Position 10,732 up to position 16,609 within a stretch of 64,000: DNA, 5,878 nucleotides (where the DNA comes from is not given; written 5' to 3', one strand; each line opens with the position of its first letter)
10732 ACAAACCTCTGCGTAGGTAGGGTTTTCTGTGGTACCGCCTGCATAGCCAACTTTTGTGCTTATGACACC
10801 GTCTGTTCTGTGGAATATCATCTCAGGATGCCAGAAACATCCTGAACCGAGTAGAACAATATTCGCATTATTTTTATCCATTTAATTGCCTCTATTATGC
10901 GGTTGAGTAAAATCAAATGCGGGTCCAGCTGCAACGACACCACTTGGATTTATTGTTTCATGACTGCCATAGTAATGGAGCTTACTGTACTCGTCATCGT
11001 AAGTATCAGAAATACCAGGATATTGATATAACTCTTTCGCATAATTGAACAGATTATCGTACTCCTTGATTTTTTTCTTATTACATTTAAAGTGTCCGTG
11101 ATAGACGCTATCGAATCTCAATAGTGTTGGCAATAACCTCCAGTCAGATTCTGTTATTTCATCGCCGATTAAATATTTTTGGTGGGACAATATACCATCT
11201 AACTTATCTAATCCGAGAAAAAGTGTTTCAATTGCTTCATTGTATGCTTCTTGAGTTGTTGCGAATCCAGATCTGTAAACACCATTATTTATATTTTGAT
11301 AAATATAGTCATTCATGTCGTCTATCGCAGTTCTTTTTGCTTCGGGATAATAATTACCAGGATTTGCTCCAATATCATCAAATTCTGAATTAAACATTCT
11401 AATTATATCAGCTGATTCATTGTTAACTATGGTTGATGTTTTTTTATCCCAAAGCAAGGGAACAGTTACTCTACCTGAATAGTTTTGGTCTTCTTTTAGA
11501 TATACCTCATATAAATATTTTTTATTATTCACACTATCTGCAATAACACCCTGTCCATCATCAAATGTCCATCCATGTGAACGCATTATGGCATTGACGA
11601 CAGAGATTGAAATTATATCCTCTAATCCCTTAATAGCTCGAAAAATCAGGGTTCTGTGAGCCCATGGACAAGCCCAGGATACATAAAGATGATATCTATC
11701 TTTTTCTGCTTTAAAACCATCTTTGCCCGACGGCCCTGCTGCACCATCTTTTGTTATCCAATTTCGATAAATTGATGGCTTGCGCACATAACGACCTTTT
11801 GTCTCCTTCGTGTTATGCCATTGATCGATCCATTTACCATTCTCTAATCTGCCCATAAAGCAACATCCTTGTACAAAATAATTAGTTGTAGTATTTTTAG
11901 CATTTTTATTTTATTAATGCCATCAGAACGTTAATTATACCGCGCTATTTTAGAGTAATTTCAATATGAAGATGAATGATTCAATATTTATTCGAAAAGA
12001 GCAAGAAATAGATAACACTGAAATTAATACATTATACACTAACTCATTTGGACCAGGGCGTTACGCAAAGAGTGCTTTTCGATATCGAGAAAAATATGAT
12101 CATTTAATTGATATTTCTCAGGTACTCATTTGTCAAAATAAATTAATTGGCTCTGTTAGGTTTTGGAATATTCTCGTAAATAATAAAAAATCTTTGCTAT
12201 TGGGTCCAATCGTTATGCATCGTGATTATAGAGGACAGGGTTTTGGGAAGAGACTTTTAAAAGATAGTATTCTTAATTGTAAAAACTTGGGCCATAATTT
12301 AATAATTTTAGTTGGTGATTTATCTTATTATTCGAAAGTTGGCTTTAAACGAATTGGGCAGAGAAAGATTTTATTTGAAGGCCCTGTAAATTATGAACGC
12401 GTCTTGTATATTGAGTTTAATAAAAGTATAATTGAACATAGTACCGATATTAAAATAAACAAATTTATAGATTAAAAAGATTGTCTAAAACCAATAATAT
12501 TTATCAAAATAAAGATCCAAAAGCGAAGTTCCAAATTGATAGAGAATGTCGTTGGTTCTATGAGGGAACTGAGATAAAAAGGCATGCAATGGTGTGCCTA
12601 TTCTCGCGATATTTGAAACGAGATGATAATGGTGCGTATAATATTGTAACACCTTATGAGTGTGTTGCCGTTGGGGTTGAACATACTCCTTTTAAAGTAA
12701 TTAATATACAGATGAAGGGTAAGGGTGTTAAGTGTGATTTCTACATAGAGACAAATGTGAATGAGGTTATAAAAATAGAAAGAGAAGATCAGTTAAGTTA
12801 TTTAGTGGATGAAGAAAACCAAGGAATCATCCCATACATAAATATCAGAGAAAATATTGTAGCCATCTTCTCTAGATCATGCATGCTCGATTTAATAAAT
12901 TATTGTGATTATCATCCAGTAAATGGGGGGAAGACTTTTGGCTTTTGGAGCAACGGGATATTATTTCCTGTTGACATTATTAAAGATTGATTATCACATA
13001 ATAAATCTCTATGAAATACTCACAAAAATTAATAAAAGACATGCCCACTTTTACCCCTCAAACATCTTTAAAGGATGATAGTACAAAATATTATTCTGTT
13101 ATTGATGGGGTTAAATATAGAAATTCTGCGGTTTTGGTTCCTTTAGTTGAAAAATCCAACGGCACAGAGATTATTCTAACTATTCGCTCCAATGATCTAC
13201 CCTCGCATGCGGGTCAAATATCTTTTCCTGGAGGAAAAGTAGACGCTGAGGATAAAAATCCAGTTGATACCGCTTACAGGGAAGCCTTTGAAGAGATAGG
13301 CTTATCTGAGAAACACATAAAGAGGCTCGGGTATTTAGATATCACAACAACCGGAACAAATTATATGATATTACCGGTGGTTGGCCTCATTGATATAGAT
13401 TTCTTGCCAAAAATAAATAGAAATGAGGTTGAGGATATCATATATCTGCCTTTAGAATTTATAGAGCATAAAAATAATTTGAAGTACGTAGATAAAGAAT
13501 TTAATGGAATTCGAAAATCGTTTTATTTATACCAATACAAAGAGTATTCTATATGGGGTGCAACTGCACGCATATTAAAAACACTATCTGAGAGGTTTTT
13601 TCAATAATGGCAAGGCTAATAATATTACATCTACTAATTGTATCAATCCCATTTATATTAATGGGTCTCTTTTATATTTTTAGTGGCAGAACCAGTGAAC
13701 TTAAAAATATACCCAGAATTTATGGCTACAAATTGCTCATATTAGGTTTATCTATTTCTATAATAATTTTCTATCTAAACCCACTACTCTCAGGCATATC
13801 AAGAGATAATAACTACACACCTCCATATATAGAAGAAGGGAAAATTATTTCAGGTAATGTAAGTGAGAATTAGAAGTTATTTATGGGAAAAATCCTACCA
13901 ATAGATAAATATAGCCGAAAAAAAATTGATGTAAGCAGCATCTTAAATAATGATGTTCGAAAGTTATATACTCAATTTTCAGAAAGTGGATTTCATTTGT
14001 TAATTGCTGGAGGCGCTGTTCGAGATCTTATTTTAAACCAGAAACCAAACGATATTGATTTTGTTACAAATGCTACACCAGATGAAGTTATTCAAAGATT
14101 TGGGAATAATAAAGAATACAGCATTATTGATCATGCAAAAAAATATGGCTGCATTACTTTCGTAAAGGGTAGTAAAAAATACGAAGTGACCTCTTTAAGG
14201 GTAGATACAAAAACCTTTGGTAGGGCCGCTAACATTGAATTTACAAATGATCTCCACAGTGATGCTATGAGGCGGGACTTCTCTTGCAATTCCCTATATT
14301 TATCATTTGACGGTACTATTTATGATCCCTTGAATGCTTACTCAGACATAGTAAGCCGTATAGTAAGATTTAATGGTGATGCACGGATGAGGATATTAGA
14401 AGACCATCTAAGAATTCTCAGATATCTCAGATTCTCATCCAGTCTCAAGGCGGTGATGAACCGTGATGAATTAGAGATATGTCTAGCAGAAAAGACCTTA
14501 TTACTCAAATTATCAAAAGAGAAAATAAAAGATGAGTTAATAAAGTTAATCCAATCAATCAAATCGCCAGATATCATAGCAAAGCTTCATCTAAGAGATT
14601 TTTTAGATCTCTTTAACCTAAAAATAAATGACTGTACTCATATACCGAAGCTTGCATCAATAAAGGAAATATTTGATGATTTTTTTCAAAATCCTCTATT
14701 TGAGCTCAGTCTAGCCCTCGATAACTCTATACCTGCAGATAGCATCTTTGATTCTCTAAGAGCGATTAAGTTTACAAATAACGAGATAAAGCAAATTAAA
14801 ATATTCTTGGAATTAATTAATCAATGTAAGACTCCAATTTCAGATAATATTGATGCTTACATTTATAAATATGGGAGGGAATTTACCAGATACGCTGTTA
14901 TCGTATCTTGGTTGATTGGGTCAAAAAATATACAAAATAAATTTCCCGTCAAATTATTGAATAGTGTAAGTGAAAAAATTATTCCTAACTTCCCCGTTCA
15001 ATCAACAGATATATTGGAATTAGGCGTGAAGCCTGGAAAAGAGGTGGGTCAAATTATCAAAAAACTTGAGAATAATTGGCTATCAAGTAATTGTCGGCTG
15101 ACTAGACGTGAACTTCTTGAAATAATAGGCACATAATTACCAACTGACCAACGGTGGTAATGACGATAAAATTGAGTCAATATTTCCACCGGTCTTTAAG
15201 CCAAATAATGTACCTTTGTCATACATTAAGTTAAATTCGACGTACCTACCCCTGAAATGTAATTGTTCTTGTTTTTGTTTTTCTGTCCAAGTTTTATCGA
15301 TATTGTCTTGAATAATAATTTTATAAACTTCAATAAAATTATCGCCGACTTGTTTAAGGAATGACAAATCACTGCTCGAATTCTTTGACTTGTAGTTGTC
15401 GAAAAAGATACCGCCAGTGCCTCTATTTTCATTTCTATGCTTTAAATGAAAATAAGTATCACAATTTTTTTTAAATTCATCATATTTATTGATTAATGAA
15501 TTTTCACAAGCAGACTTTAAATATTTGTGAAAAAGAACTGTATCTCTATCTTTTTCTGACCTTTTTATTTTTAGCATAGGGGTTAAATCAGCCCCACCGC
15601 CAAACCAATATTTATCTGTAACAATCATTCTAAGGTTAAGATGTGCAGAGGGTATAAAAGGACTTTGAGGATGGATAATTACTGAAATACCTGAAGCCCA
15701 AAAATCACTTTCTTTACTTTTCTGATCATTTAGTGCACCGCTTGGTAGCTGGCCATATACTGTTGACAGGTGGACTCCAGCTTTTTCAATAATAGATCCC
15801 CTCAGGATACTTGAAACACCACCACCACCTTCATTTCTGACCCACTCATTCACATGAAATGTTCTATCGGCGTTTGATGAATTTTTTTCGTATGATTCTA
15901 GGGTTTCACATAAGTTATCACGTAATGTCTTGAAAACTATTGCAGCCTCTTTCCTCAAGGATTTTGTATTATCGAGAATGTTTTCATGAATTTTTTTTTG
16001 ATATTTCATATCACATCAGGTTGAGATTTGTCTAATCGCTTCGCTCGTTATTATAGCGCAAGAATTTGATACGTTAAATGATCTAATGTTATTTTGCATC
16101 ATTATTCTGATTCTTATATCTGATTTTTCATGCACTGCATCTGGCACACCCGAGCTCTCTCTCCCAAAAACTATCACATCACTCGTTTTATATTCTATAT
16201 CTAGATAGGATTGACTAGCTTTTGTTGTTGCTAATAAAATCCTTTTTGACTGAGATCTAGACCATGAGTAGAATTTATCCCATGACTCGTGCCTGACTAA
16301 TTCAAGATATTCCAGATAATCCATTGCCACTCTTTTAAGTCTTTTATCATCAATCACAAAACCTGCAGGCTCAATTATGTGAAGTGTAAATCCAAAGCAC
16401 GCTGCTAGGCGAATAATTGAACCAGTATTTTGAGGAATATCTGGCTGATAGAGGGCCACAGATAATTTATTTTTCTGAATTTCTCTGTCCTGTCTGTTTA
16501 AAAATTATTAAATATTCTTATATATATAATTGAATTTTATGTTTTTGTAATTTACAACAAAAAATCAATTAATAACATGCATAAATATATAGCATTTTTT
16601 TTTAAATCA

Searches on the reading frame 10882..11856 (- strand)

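Call 47: search_protein_families(library=pfam, proteins=[window:10882-11856:-], max_evalue=0.00001)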
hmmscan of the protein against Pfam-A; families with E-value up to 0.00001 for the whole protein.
window:10882-11856:- (324 aa): 2 families
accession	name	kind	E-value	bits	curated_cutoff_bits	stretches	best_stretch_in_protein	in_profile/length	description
PF13409.12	GST_N_2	-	8.7e-12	45.9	25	1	62-157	1-69/70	Glutathione S-transferase, N-terminal domain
PF13410.11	GST_C_2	-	1.6e-11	44.6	24.9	1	202-273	1-67/69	Glutathione S-transferase, C-terminal domain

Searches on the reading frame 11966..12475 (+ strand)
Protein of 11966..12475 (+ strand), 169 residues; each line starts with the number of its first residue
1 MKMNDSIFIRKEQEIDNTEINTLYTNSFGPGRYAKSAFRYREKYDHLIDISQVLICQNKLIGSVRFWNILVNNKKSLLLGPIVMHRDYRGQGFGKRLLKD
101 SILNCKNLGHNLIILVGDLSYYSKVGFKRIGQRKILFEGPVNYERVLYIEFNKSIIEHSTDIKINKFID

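Call 48: search_protein_families(library=pfam, proteins=[window:11966-12475:+], max_evalue=0.00001)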
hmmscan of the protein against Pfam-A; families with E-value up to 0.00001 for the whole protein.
window:11966-12475:+ (169 aa): 2 families
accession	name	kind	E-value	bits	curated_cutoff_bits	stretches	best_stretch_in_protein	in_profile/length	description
PF13508.13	Acetyltransf_7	-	1e-07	32.6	27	1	52-128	4-83/84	Acetyltransferase (GNAT) domain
PF00583.31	Acetyltransf_1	-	3.2e-06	27.8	20.7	1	36-126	19-115/116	Acetyltransferase (GNAT) family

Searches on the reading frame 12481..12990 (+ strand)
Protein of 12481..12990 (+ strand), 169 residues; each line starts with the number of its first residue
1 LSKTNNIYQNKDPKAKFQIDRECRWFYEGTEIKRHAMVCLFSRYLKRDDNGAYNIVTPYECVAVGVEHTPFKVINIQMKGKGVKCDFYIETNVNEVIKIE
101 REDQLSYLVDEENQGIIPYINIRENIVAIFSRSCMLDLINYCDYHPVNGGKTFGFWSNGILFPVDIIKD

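Call 48: search_protein_families(library=pfam, proteins=[window:12481-12990:+], max_evalue=0.00001)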
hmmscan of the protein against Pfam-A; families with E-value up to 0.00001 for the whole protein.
window:12481-12990:+ (169 aa): 2 families
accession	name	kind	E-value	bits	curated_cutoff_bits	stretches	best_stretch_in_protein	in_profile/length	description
PF06938.16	DUF1285_N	-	3.5e-15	56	29.3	1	15-67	14-65/67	Domain of unknown function (DUF1285), N-terminal domain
PF21028.2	DUF1285_C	-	3.2e-14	53.4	29.3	1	70-163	1-94/95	Protein of unknown function (DUF1285), C-terminal domain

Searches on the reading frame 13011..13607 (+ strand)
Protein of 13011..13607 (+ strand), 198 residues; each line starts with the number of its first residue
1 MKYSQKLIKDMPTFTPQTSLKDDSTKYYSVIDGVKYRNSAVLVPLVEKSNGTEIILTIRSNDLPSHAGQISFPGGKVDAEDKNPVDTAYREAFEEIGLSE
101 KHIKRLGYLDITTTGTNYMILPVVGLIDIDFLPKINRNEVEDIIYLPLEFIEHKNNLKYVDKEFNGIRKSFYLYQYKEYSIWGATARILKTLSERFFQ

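Call 48: search_protein_families(library=pfam, proteins=[window:13011-13607:+], max_evalue=0.00001)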
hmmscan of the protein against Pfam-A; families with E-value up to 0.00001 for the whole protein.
window:13011-13607:+ (198 aa): 1 family
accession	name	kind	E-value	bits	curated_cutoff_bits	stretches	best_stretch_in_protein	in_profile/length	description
PF00293.34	NUDIX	-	1.9e-12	47.8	21.1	1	39-151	4-118/134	NUDIX domain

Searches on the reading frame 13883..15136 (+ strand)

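Call 48: search_protein_families(library=pfam, proteins=[window:13883-15136:+], max_evalue=0.00001)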
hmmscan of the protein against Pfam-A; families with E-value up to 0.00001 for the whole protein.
window:13883-15136:+ (417 aa): 1 family
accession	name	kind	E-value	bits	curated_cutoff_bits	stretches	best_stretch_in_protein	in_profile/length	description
PF01743.26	PolyA_pol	-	1.1e-27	97.2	23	1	40-162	2-126/126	Poly A polymerase head domain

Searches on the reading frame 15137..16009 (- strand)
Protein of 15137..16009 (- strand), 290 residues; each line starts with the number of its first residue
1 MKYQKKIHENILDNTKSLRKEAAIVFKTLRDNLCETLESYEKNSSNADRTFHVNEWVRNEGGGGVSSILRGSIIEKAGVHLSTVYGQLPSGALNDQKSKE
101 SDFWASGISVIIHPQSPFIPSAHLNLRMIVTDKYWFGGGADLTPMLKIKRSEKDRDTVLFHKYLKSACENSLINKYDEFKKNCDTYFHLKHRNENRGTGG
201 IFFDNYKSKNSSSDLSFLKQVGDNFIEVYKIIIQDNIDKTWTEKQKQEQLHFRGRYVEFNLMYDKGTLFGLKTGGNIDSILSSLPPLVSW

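Call 48: search_protein_families(library=pfam, proteins=[window:15137-16009:-], max_evalue=0.00001)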
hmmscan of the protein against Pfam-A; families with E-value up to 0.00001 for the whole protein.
window:15137-16009:- (290 aa): 1 family
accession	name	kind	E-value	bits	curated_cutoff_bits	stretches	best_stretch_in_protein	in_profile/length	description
PF01218.23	Coprogen_oxidas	-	6.3e-88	294.7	31.8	1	25-290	5-270/295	Coproporphyrinogen III oxidase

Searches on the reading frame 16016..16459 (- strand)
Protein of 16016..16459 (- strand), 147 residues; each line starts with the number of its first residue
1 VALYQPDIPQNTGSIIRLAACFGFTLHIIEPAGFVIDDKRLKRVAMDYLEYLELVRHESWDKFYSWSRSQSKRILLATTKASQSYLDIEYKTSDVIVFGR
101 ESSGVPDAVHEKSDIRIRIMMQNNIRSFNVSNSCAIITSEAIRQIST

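Call 48: search_protein_families(library=pfam, proteins=[window:16016-16459:-], max_evalue=0.00001)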
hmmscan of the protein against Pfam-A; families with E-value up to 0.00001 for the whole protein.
window:16016-16459:- (147 aa): 1 family
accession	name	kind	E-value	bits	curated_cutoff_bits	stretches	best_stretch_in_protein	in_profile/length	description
PF00588.24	SpoU_methylase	-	9.1e-35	120.3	29.7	1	2-138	5-141/142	SpoU rRNA Methylase family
